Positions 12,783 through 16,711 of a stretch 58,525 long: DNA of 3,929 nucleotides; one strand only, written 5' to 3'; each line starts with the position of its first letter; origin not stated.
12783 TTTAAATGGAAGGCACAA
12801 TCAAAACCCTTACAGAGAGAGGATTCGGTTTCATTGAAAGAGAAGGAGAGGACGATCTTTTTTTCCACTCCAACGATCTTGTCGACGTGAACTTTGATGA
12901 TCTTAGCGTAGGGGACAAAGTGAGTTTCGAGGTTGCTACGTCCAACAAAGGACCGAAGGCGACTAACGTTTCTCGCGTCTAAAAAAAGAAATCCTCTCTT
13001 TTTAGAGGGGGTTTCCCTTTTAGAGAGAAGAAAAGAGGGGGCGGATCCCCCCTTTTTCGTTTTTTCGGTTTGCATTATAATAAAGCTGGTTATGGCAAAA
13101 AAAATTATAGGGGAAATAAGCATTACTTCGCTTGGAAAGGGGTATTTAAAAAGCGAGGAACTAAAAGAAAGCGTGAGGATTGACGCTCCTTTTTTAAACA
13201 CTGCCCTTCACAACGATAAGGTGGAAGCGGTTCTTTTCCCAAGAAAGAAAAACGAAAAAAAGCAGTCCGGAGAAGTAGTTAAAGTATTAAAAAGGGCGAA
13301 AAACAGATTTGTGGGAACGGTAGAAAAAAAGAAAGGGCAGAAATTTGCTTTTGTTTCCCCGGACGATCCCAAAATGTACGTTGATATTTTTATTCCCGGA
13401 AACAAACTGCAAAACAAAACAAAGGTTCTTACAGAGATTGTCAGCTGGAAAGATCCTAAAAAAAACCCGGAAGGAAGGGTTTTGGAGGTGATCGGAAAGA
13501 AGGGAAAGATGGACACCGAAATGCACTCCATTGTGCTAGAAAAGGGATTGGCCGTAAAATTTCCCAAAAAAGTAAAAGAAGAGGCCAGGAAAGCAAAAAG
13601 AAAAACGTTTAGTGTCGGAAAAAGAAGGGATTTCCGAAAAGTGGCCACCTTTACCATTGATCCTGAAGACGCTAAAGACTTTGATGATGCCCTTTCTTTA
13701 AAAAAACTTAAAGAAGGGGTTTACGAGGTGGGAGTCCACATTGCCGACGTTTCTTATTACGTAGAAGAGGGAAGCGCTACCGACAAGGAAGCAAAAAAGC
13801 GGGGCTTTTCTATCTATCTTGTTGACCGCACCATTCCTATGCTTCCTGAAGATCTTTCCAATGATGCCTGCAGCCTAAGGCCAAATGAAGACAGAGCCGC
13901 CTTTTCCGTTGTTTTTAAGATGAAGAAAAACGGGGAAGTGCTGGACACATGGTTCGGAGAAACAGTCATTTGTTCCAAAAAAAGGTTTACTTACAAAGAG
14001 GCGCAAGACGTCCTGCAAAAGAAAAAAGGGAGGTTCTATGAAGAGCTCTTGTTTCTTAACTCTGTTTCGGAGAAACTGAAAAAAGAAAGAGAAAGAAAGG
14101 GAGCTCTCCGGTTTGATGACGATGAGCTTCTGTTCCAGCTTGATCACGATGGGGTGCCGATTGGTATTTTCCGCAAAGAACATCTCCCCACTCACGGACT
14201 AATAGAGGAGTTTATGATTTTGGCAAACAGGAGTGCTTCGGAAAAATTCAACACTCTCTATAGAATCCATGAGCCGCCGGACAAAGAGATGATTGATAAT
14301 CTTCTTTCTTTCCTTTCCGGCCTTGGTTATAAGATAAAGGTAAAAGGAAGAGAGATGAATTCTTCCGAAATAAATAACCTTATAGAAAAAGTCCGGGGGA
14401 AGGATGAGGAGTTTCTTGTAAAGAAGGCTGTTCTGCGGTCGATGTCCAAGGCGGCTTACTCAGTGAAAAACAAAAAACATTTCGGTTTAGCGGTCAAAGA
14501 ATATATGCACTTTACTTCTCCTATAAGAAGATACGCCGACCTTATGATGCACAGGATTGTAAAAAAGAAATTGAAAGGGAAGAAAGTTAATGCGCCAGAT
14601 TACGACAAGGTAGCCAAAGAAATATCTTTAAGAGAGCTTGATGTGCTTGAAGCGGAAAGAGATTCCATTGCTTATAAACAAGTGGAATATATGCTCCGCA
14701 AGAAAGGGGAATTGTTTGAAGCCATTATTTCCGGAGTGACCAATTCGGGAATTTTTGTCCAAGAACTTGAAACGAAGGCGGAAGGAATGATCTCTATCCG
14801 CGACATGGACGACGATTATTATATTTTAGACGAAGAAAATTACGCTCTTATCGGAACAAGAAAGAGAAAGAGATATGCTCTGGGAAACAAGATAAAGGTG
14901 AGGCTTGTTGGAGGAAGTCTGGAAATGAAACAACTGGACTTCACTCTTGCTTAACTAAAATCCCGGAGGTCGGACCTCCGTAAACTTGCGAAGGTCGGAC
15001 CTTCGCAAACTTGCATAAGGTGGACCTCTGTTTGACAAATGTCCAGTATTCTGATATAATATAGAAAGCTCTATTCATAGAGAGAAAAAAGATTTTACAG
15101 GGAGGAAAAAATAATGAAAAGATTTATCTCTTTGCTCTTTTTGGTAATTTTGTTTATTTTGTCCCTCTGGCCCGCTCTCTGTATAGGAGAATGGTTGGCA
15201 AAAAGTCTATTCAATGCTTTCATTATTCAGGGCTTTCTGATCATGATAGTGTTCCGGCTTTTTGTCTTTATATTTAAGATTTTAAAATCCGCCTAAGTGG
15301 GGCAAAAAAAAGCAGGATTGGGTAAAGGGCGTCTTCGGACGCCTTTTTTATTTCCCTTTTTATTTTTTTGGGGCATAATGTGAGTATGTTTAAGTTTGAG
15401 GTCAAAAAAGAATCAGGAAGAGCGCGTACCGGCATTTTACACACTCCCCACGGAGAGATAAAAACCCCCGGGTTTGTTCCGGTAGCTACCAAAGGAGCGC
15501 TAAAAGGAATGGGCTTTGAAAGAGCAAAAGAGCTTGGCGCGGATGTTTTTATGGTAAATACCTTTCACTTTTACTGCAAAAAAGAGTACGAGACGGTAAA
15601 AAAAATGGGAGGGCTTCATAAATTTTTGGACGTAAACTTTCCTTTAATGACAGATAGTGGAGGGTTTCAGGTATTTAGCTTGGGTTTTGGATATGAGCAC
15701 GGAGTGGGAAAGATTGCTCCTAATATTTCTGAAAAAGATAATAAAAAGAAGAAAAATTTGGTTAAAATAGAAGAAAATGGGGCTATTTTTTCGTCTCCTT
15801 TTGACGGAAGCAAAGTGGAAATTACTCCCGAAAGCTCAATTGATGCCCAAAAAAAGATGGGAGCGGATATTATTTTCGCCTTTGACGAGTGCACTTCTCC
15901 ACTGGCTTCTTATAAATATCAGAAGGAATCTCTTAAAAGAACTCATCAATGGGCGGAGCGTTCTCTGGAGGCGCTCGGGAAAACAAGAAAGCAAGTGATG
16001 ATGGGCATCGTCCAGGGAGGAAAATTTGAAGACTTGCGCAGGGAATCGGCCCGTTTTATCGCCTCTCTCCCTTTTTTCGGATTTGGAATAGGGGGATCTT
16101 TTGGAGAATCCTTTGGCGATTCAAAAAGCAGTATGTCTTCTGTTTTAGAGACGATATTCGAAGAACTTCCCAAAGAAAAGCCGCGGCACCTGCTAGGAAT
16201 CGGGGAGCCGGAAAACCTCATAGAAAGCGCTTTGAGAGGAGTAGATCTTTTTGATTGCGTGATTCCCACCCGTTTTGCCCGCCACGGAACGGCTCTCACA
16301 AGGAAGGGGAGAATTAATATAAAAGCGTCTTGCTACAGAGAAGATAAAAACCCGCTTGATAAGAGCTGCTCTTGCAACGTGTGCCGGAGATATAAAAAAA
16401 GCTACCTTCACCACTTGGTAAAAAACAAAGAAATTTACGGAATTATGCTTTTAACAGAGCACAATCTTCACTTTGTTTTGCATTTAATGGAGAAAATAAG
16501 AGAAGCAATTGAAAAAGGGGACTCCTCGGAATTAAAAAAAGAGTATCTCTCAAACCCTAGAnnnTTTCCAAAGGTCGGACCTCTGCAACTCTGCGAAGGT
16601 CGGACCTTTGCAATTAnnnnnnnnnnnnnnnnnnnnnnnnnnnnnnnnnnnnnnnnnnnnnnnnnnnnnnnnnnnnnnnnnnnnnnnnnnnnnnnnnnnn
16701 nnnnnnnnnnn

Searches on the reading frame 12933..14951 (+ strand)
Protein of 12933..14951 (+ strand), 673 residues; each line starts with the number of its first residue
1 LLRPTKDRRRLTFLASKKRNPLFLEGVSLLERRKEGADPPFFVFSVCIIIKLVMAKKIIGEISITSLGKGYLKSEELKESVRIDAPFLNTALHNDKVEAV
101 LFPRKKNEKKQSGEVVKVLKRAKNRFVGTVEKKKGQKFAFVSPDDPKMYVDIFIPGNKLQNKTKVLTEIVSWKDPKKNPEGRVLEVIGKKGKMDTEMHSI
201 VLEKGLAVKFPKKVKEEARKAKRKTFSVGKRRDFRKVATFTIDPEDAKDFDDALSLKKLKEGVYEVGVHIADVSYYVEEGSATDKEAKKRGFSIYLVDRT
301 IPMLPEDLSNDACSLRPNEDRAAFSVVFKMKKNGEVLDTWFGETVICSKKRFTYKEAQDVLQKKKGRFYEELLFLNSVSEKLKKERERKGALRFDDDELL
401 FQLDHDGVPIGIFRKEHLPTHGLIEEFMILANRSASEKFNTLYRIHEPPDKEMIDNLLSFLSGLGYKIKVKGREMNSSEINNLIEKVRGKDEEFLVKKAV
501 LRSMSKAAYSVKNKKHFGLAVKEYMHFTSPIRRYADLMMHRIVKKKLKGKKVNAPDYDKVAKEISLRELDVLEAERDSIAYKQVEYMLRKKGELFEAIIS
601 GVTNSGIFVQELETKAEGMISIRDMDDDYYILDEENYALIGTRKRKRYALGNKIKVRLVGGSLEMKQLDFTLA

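Call 45: search_protein_families(library=pfam, proteins=[window:12933-14951:+], max_evalue=0.001)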
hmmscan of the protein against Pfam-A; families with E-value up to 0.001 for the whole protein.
window:12933-14951:+ (673 aa): 5 families
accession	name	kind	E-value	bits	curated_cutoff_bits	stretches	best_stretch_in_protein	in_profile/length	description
PF00773.25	RNB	-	5.9e-107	358.1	29.3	1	231-548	1-325/326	RNB domain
PF17876.7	CSD2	-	7.6e-22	77.6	26.2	1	140-211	1-74/74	Cold shock domain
PF08206.17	OB_RNB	-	2e-11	43.8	24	1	60-118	1-58/58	Ribonuclease B OB domain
PF17849.7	OB_Dis3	-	8.9e-08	32.5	22.8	1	157-204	30-76/77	Dis3-like cold-shock domain 2 (CSD2)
PF00575.29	S1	-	9.7e-06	26.3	22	1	590-660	3-61/74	S1 RNA binding domain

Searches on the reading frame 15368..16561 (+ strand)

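Call 45: search_protein_families(library=pfam, proteins=[window:15368-16561:+], max_evalue=0.001)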
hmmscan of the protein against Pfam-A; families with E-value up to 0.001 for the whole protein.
window:15368-16561:+ (398 aa): 1 family
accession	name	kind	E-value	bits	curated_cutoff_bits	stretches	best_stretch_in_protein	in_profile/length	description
PF01702.25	TGT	-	1.5e-129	432.6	26.3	1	18-395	2-353/357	Queuine tRNA-ribosyltransferase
